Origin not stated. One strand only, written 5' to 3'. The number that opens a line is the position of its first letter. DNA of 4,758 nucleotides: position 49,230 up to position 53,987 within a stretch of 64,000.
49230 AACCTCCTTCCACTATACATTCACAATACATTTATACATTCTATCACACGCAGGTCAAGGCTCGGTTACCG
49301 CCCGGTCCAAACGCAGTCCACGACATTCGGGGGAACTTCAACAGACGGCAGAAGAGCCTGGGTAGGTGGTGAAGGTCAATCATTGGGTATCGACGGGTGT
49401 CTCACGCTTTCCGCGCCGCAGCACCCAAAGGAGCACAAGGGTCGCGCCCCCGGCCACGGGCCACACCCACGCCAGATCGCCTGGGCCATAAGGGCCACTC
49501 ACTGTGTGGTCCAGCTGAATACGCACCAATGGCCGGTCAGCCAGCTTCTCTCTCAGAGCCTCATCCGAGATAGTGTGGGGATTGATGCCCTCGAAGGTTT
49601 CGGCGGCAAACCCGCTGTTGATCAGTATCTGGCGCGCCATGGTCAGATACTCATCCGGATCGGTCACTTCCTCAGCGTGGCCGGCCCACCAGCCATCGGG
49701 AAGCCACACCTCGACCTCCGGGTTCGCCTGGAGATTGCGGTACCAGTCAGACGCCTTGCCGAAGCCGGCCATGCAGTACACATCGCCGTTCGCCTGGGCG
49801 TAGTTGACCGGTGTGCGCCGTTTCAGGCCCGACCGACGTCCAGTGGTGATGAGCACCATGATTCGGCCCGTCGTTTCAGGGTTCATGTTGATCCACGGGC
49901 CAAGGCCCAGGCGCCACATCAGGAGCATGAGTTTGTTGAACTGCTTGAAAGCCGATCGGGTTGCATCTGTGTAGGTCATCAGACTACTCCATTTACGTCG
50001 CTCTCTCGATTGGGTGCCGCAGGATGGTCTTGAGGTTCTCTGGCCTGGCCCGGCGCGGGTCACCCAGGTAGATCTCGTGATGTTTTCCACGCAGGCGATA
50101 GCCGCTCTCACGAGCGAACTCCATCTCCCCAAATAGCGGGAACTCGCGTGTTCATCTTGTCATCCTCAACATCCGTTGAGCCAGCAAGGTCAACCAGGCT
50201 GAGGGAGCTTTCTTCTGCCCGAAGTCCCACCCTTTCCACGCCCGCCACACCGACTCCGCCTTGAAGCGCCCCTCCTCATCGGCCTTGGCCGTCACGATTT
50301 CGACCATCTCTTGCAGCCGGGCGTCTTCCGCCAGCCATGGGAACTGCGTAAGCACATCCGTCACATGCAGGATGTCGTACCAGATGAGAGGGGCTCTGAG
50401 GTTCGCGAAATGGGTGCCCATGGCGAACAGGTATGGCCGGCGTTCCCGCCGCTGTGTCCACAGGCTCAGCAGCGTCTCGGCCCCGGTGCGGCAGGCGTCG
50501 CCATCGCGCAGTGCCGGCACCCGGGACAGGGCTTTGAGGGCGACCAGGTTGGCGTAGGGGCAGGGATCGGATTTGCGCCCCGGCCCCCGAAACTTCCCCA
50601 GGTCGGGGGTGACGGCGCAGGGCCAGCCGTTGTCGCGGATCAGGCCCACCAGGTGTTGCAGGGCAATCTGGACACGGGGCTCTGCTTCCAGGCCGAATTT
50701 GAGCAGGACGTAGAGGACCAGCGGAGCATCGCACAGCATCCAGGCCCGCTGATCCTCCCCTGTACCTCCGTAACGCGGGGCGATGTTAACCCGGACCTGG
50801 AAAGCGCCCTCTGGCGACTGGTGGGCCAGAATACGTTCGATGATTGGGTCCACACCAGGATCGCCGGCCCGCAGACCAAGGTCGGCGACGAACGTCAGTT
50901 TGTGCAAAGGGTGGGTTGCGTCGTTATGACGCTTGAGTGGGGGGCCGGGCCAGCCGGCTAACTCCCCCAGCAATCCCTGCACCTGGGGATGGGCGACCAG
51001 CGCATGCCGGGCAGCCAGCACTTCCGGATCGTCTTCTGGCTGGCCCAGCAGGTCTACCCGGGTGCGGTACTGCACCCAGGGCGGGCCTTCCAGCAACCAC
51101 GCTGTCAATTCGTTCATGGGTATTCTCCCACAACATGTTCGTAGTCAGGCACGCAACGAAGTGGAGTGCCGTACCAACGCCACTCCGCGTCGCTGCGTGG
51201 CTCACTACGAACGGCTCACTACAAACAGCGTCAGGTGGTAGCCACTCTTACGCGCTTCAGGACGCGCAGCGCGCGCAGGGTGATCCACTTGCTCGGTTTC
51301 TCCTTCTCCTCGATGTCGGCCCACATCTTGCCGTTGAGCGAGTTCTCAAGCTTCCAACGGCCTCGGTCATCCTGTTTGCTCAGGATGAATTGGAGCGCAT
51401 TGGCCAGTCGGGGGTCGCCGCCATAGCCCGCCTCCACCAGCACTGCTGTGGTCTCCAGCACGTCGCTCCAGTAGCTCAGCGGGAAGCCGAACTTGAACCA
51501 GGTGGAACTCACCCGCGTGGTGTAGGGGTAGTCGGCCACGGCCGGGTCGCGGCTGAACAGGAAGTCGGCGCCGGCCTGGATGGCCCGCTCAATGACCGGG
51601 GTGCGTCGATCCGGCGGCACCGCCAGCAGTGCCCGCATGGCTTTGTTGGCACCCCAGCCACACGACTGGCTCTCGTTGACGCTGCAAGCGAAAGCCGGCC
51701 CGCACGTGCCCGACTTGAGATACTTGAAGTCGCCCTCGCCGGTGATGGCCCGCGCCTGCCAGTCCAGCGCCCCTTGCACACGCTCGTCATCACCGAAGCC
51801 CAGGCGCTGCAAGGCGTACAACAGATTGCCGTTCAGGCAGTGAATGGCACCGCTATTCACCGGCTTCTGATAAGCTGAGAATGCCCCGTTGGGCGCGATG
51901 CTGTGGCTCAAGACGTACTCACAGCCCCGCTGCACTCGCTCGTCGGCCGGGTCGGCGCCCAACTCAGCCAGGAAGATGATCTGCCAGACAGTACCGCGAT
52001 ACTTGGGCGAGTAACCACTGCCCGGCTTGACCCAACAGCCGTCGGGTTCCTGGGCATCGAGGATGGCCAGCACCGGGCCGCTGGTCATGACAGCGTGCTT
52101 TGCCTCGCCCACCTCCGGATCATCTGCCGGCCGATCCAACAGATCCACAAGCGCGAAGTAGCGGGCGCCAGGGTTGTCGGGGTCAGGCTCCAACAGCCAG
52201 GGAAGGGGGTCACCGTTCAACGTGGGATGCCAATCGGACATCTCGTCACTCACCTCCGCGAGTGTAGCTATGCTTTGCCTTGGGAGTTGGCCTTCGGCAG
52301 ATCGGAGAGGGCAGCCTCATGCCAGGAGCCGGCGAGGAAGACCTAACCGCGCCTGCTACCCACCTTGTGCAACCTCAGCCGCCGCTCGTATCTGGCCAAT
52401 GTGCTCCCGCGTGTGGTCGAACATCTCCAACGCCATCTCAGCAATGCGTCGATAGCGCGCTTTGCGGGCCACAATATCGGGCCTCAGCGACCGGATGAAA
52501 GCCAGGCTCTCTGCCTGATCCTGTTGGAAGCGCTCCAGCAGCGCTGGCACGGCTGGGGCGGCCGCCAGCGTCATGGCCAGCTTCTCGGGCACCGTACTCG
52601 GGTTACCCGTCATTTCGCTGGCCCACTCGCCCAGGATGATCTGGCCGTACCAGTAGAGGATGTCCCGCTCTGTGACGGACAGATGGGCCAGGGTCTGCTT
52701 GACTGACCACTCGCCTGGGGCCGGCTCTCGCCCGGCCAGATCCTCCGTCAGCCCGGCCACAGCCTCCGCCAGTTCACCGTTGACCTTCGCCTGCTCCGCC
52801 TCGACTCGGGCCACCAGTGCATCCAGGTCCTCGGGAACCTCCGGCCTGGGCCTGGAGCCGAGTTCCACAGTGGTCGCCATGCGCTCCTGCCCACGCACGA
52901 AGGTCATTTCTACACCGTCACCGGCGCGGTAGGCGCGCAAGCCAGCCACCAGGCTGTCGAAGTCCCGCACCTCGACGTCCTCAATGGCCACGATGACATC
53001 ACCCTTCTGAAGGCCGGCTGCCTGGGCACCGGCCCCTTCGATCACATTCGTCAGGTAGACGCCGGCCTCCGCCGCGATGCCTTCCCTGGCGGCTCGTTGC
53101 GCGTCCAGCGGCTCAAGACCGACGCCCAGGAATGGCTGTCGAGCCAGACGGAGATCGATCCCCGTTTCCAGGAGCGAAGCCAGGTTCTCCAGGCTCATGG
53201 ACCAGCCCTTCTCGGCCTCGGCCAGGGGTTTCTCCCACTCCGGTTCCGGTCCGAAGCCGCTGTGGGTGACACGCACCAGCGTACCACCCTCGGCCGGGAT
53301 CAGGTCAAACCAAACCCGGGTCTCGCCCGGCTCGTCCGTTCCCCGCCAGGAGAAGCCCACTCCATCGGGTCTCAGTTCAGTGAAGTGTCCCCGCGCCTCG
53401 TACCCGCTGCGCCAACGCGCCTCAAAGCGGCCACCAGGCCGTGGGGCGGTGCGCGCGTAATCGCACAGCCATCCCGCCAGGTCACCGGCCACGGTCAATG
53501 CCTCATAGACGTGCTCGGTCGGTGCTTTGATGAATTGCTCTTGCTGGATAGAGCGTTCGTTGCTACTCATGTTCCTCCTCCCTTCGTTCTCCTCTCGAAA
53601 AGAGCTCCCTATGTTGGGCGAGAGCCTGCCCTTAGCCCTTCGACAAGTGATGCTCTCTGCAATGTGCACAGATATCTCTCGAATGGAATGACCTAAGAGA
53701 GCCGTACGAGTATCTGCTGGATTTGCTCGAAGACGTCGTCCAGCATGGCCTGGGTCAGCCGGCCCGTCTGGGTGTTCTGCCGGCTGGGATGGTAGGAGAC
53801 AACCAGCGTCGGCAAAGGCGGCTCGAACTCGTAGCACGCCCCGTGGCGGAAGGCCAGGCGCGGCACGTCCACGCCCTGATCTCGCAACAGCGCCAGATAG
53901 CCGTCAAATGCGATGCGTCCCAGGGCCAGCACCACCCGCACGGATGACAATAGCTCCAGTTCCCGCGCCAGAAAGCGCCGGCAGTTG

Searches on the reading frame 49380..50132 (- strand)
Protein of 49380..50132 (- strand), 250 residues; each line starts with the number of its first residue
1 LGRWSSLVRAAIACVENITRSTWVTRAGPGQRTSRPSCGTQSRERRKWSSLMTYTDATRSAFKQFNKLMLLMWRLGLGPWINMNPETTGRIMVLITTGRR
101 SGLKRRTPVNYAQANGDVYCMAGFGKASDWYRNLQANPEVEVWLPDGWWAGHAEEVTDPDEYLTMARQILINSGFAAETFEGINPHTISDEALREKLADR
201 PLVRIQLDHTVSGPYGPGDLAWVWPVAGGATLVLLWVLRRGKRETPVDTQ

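Call 21: search_protein_families(library=pfam, proteins=[window:49380-50132:-], max_evalue=0.00001)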
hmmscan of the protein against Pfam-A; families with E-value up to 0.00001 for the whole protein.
window:49380-50132:- (250 aa): 1 family
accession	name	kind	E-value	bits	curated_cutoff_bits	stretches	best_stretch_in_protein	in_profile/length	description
PF04075.20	F420H2_quin_red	-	7.7e-16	58.8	22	1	91-161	25-98/130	F420H(2)-dependent quinone reductase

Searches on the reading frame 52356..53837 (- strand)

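Call 22: search_protein_families(library=pfam, proteins=[window:52356-53837:-], max_evalue=0.00001)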
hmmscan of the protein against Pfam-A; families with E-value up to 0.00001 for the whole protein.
window:52356-53837:- (493 aa): 6 families
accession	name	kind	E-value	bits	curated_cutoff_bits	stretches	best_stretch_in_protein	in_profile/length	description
PF08327.17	AHSA1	-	4.1e-18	66.3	22.1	1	104-224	1-125/125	Activator of Hsp90 ATPase homolog 1-like protein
PF12867.12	DinB_2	-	9.7e-14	52.4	24.8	1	355-483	8-128/128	DinB superfamily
PF13180.12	PDZ_2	-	2.3e-11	44.2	27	1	235-326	1-80/80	PDZ domain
PF00595.29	PDZ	-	3e-06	27.9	23.2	1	234-294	9-61/81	PDZ domain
PF04978.18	MST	-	4e-06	27.8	27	1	355-485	12-142/149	Mycothiol-S-transferase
PF17820.7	PDZ_6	-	8.8e-06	25.8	27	1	263-301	3-41/54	PDZ domain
